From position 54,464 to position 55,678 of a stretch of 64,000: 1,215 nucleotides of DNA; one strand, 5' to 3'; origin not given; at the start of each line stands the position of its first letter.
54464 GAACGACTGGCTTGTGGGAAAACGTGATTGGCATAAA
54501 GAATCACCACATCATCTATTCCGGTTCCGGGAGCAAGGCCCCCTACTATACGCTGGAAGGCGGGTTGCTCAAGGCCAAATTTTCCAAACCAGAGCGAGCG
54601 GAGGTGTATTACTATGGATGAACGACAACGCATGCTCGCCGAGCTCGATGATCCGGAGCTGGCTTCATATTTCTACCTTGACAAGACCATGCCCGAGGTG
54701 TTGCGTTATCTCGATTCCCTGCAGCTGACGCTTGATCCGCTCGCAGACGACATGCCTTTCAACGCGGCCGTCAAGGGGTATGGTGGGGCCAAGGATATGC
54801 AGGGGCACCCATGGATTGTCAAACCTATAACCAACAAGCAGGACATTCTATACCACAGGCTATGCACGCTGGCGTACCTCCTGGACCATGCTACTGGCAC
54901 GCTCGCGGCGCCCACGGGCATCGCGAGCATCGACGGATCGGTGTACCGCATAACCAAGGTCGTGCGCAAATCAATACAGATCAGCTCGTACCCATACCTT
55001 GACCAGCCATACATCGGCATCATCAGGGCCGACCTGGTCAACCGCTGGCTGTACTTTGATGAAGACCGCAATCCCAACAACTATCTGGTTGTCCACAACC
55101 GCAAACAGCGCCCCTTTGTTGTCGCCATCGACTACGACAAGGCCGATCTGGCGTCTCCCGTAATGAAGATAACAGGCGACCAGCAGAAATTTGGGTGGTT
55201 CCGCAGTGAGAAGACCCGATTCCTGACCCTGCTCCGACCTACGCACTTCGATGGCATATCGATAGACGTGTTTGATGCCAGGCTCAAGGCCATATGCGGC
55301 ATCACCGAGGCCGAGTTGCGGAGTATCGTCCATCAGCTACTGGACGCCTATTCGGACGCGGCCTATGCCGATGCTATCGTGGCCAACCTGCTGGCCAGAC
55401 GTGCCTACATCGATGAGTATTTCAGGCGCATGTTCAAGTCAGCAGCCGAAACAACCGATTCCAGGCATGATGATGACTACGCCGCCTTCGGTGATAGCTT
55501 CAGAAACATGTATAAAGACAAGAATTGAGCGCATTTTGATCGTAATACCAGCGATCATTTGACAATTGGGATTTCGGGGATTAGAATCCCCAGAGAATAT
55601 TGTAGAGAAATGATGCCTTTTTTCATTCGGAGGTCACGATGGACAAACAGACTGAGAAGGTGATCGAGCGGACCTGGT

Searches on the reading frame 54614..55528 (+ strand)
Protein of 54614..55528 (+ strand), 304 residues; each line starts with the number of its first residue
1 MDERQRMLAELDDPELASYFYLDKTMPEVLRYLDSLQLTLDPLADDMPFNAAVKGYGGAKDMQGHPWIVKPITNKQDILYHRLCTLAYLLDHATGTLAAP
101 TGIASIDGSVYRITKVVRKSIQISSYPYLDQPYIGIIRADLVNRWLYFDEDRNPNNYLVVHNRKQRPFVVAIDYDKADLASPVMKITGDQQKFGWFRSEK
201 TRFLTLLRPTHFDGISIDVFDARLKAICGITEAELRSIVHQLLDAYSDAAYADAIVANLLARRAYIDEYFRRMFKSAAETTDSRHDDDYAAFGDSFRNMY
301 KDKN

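Call 3: search_protein_families(library=pfam, proteins=[window:54614-55528:+], max_evalue=1)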
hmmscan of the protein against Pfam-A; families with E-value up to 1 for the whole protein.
window:54614-55528:+ (304 aa): 1 family
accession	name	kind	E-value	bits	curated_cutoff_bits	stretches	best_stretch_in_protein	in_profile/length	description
PF16428.10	DUF5025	-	0.16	12.6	26.8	1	105-175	67-119/158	Domain of unknown function (DUF5025)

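Call 4: search_protein_families(library=ncbifam, proteins=[window:54614-55528:+], max_evalue=1)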
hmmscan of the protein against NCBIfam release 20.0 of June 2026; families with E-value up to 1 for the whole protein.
window:54614-55528:+ (304 aa): 0 families

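Call 19: search_protein_families(library=padloc, proteins=[window:54614-55528:+], max_evalue=1)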
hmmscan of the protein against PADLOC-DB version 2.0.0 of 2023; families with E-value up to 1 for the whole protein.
window:54614-55528:+ (304 aa): 0 families

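Call 22: search_solved_structures(query=window:54614-55528:+, max_evalue=10, show_alignments=3)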
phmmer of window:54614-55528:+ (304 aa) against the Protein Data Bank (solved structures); distinct sequences matched with E-value up to 10: 1.
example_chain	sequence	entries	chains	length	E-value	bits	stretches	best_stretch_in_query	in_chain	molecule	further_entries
4otm_A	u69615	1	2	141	0.1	15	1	138-198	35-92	Serine/threonine-protein kinase GCN2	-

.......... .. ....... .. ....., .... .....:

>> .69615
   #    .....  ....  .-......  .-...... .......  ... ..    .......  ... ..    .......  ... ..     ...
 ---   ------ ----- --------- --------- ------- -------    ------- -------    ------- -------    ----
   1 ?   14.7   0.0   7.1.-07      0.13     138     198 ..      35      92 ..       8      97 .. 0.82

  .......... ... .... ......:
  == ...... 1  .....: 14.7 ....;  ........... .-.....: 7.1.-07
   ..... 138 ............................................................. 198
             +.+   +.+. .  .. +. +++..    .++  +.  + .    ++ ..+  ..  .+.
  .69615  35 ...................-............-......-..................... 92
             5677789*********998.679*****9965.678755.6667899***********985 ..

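Call 23: find_homologous_proteins(query=window:54614-55528:+, max_evalue=0.001)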
Query window:54614-55528:+ (304 aa): 248 proteins with E <= 0.001 among 1680 candidates; the best 120 are listed.
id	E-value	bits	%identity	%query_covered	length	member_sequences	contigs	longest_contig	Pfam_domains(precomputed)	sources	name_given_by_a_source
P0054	2.1e-192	656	94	100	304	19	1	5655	-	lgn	-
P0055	3.2e-156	537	78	100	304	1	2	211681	-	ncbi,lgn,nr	ncbi:MAG: hypothetical protein NT080_09185 [Spirochaetes bacterium]|nr:hypothetical protein [Spiroch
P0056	5.2e-144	497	69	99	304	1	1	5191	-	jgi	jgi:hypothetical protein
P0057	5.8e-140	484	67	100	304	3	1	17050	-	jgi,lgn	jgi:hypothetical protein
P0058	8.3e-130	450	65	100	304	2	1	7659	-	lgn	-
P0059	2.0e-129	449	64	100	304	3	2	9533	-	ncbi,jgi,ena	-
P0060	9.7e-126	437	61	100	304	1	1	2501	-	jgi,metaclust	metaclust:\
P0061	3.3e-124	432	63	100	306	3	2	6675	-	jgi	jgi:hypothetical protein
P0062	5.3e-123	428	63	100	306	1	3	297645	-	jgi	jgi:hypothetical protein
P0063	1.0e-121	424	62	100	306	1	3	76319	-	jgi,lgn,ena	jgi:hypothetical protein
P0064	1.2e-121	424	62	100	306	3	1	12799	-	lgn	-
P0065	9.1e-121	421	62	100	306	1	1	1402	-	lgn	-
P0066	1.3e-120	420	62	100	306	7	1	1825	-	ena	-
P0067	2.3e-120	419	61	100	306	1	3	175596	-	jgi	jgi:hypothetical protein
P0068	4.1e-120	419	60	100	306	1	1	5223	-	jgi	jgi:hypothetical protein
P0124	3.8e-108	379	57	100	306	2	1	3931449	-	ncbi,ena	-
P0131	5.0e-107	376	55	100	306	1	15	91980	-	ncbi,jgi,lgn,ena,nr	ncbi:MAG: hypothetical protein A2087_12320 [Spirochaetes bacterium GWD1_61_31]|nr:MAG: hypothetical 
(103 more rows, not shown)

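Call 24: find_encoding_contigs(protein=P0055, flank=8000, max_places=1)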
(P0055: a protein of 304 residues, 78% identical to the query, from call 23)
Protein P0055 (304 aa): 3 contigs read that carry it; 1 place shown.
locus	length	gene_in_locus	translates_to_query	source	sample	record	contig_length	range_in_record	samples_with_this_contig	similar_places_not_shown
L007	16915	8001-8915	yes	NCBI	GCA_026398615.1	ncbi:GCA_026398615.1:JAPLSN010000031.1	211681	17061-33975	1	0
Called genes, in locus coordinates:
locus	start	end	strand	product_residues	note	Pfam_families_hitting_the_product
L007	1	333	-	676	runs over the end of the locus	PF12450:vWF_A, PF00092:VWA, PF13519:VWA_2, PF13768:VWA_3 (weak), PF12034:YfbK_C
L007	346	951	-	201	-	PF04542:Sigma70_r2, PF04545:Sigma70_r4 (weak), PF08281:Sigma70_r4_2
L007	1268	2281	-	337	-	-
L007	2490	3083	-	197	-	PF01810:LysE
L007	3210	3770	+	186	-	PF01381:HTH_3, PF12844:HTH_19 (weak), PF13560:HTH_31 (weak), PF07883:Cupin_2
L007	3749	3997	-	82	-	-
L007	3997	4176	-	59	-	-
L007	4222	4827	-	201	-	PF09998:DUF2239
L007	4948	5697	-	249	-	PF00990:GGDEF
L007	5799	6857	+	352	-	-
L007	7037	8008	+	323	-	PF00149:Metallophos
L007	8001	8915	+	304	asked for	-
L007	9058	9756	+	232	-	-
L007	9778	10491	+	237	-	-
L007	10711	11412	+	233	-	-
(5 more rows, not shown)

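Call 25: find_encoding_contigs(protein=P0124, flank=8000, max_places=1)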
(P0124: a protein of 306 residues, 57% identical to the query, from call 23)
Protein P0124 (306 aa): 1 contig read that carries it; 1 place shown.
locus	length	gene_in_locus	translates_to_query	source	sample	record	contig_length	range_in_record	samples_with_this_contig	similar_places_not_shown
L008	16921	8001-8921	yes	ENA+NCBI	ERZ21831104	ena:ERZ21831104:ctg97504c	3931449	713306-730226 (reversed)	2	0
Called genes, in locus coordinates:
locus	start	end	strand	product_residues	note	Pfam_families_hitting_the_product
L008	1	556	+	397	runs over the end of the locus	PF12796:Ank_2, PF13606:Ank_3 (faint), PF12796:Ank_2, PF13637:Ank_4 (weak), PF13857:Ank_5, PF00023:Ank, PF13637:Ank_4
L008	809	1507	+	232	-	-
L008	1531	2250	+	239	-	-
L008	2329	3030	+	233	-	-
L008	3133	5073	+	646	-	PF00069:Pkinase, PF07714:PK_Tyr_Ser-Thr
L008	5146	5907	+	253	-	PF00990:GGDEF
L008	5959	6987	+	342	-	-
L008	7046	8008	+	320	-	PF00149:Metallophos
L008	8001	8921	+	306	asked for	-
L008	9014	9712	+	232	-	-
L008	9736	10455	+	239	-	-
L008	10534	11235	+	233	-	-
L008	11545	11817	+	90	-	-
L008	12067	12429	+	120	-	PF05598:DUF772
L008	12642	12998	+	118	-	PF01609:DDE_Tnp_1, PF13359:DDE_Tnp_4 (weak)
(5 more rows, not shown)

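Call 26: find_encoding_contigs(protein=P0131, flank=8000, max_places=1)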
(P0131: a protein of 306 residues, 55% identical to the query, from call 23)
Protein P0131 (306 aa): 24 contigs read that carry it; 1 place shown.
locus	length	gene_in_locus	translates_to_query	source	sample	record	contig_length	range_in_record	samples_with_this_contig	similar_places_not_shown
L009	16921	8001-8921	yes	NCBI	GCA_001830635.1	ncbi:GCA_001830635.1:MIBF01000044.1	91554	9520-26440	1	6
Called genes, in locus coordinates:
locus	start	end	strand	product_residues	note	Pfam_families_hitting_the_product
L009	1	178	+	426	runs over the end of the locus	PF00520:Ion_trans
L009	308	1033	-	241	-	PF00300:His_Phos_1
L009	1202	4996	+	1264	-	PF01442:Apolipoprotein (faint)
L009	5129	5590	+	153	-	PF13690:CheX, PF04509:CheC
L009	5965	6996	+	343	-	-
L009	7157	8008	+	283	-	PF00149:Metallophos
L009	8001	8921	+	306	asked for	-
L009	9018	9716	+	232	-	-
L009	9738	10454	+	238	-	-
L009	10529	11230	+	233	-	-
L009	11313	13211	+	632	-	-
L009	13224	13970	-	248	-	PF00990:GGDEF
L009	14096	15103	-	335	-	-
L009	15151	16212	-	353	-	PF14681:UPRTase, PF00156:Pribosyltran (weak)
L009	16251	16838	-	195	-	PF06130:PTAC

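Call 54: predict_structure(alignment_id=A4)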
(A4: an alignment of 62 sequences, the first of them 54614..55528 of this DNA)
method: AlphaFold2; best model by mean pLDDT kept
length: 304 residues; sequences in the alignment: 62
mean_pLDDT: 89.8   pTM: 0.86
mean pLDDT of the five models: 89.8, 88.9, 88.2, 87.9, 87.4
residues with pLDDT >= 90: 214; 70-90: 62; 50-70: 27; < 50: 1
segments of 3 or more residues with pLDDT < 50: none
pLDDT, mean of each block of 10 residues (from residue 1): 88 96 96 96 84 91 96 95 98 95 95 96 93 92 91 91 95 92 90 82 75 90 95 98 95 98 97 85 56 69 55
secondary structure, 60 per line:
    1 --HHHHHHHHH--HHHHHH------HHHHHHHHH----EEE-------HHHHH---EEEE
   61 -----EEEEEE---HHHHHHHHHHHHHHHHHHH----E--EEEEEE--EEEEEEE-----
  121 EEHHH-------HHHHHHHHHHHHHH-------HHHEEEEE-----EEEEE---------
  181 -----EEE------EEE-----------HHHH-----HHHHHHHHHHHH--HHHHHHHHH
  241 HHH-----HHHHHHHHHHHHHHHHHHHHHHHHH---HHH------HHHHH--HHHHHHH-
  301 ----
elements in order: H3-11 H14-19 H26-34 E39-41 H49-53 E57-60 E66-71 H75-93 E101-106 E109-115 H133-146 E157-161 E167-171 E186-188 E195-197 H209-212 H218-229 H232-243 H249-273 H286-290 H293-299

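Call 56: fold_search(model_id=the predicted structure, library=pdb)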
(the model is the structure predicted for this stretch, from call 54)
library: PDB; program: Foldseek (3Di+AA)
matches with E <= 10: 1967; with E <= 0.001: 32
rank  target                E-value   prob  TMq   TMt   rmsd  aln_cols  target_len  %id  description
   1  4hnd_A                7.9e-05  1.00  0.48  0.43   6.4       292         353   12  Crystal structure of the catalytic domain of Selenomethionine substituted human PI4KIIalpha in complex with ADP (released 2014-04-09)
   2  4hnd_B                1.0e-04  1.00  0.50  0.46   5.8       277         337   13  Crystal structure of the catalytic domain of Selenomethionine substituted human PI4KIIalpha in complex with ADP (released 2014-04-09)
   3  3akl_A                1.4e-04  1.00  0.44  0.47   6.4       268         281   10  Crystal structure of A Helicobacter pylori proinflammatory kinase CtkA (released 2010-12-01)
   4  3akj_A                1.6e-04  1.00  0.45  0.48   6.5       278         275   10  Crystal structure of A Helicobacter pylori proinflammatory kinase CtkA (released 2010-12-01)
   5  3tl8_H                1.8e-04  1.00  0.30  0.30  18.7       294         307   14  The AvrPtoB-BAK1 complex reveals two structurally similar kinaseinteracting domains in a single type III effector (released 2012-01-11)
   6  3tl8_A                1.8e-04  1.00  0.29  0.29  18.1       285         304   15  The AvrPtoB-BAK1 complex reveals two structurally similar kinaseinteracting domains in a single type III effector (released 2012-01-11)
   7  3akk_A                1.9e-04  1.00  0.42  0.43   7.0       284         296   11  Crystal structure of A Helicobacter pylori proinflammatory kinase CtkA (released 2010-12-01)
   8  4jrv                  2.9e-04  0.99  0.27  0.27  15.9       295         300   12  Crystal structure of EGFR kinase domain in complex with compound 4c (released 2013-06-19)
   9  4yc4                  3.6e-04  1.00  0.45  0.30   6.1       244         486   12  Crystal structure of phosphatidyl inositol 4-kinase II alpha in complex with nucleotide analog (released 2015-07-15)
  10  3akl_C                3.6e-04  1.00  0.43  0.46   6.5       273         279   10  Crystal structure of A Helicobacter pylori proinflammatory kinase CtkA (released 2010-12-01)
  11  4nks_A                3.6e-04  0.98  0.26  0.29  16.6       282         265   10  Crystal structure of human fibroblast growth factor receptor 1 kinase domain in complex with pyrazolaminopyrimidine 3 (released 2013-12-18)
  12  5i0n                  4.0e-04  1.00  0.44  0.29   6.5       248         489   11  PI4K IIalpha bound to calcium (released 2016-03-09)
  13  5eut                  4.2e-04  1.00  0.45  0.30   6.4       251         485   12  Crystal structure of phosphatidyl inositol 4-kinase II alpha in the apo state (released 2015-12-23)
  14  3tpv                  4.7e-04  1.00  0.41  0.31   6.8       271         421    9  Structure of pHipA bound to ADP (released 2012-10-03)
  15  3lij                  5.5e-04  0.99  0.31  0.22  15.4       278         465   11  Crystal structure of full length CpCDPK3 (cgd5_820) in complex with Ca2+ and AMPPNP (released 2010-02-02)
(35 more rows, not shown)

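Call 74: search_protein_families(library=pfam, alignment_id=A4, max_evalue=10)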
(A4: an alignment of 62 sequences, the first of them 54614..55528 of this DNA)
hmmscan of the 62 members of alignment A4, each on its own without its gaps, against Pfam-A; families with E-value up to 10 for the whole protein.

A. member 1, window:54614-55528:+ (304 aa): 1 family
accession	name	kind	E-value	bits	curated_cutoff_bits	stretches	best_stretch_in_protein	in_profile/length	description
PF16428.10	DUF5025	-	0.16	12.6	26.8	1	105-175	67-119/158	Domain of unknown function (DUF5025)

B. families by the number of members that match (of 62 scanned): 17 families
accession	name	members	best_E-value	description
PF18819.6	MuF_C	16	0.025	Phage MuF-C-terminal domain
PF24299.1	DUF7483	4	0.054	Domain of unknown function (DUF7483)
PF19286.4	ZSWIM1-3_C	2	0.12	Zinc finger SWIM domain-containing protein 1/3, C-terminal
PF21943.1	TetR_C_46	1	0.043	Tetracyclin repressor-like, C-terminal domain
PF07468.17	Agglutinin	1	0.046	Agglutinin domain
PF00317.26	Ribonuc_red_lgN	1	0.061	Ribonucleotide reductase, all-alpha domain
PF04601.19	DUF569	1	0.091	Beta-trefoil domain of unknown function (DUF569)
PF09668.16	Asp_protease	1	0.1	Aspartyl protease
PF02061.21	Lambda_CIII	1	0.1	Lambda Phage CIII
PF18703.7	MALT1_Ig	1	0.13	MALT1 Ig-like domain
PF23773.1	DUF7169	1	0.14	Domain of unknown function (DUF7169)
PF21504.2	FLIC_barrel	1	0.15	Flagellin, barrel domain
PF16428.10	DUF5025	1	0.16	Domain of unknown function (DUF5025)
PF17932.6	TetR_C_24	1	0.21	Tetracyclin repressor-like, C-terminal domain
PF05599.16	Deltaretro_Tax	1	0.22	Deltaretrovirus Tax protein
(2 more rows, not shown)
